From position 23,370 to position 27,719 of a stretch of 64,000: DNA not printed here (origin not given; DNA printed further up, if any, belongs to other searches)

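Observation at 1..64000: Hyper-abundant palindromic octamer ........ (core RCCGGC), a HIP-like genome signature distinct from canonical HIP1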

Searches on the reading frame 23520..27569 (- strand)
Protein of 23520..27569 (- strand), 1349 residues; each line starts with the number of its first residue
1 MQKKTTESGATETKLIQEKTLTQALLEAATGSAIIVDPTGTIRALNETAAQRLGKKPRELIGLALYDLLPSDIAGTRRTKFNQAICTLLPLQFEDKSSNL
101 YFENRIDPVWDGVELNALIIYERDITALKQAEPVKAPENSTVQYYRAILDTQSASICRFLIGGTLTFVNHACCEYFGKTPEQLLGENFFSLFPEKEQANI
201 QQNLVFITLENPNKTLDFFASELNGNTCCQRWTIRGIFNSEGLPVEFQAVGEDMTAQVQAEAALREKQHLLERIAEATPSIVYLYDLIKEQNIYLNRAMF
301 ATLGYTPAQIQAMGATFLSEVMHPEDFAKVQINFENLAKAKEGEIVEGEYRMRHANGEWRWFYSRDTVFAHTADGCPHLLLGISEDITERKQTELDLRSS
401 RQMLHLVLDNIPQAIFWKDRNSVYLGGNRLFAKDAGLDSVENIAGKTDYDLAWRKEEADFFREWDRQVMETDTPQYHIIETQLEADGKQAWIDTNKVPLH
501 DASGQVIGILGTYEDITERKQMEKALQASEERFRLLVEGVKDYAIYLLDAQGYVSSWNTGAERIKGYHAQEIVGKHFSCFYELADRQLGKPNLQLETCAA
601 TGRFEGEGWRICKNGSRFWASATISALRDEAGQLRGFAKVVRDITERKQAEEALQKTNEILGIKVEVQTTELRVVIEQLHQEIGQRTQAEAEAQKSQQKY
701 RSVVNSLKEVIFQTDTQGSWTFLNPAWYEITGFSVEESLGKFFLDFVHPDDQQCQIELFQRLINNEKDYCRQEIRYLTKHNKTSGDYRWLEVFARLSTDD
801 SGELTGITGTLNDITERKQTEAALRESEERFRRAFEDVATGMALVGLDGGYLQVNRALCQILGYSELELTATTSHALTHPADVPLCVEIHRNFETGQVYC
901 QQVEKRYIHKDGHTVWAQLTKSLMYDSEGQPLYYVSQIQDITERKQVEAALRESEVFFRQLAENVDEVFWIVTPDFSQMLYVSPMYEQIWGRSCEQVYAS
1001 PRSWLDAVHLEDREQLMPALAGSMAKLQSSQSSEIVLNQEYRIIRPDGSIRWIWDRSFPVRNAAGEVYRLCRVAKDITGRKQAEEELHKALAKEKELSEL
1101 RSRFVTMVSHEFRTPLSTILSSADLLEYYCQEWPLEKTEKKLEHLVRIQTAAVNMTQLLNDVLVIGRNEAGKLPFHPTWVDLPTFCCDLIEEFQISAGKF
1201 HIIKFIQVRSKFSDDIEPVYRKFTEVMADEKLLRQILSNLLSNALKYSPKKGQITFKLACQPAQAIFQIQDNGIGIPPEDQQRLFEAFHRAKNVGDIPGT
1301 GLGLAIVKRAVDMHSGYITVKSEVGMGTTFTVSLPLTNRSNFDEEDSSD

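Call 9: search_protein_families(library=pfam, proteins=[window:23520-27569:-])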
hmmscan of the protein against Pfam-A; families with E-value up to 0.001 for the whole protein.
window:23520-27569:- (1349 aa): 9 families
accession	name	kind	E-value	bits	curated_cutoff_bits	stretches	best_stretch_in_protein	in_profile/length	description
PF08447.18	PAS_3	-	5.6e-87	286.6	25.6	5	293-383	2-88/89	PAS fold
PF08448.16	PAS_4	-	4e-82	272.1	23.1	7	408-521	1-110/110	PAS fold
PF00989.32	PAS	-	7e-74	245.5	22.6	6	699-814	2-113/113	PAS fold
PF13426.13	PAS_9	-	2.1e-67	224.4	27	5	544-646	3-103/103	PAS domain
PF13188.13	PAS_8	-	6.4e-38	127.9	21.8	2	829-870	1-42/65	PAS domain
PF02518.31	HATPase_c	-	4e-32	111.4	26.4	1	1229-1337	2-110/111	Histidine kinase-, DNA gyrase B-, and HSP90-like ATPase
PF00512.31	HisKA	-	7.5e-14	52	26.9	1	1101-1171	2-66/66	His Kinase A (phospho-acceptor) domain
PF24820.1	Diguanyl_cycl_sensor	-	1.5e-05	25.3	28.1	0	27-69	3-45/109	Diguanylate cyclase-like sensor domain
PF14598.12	PAS_11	-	0.00081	19.8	25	0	317-364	36-81/109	PAS domain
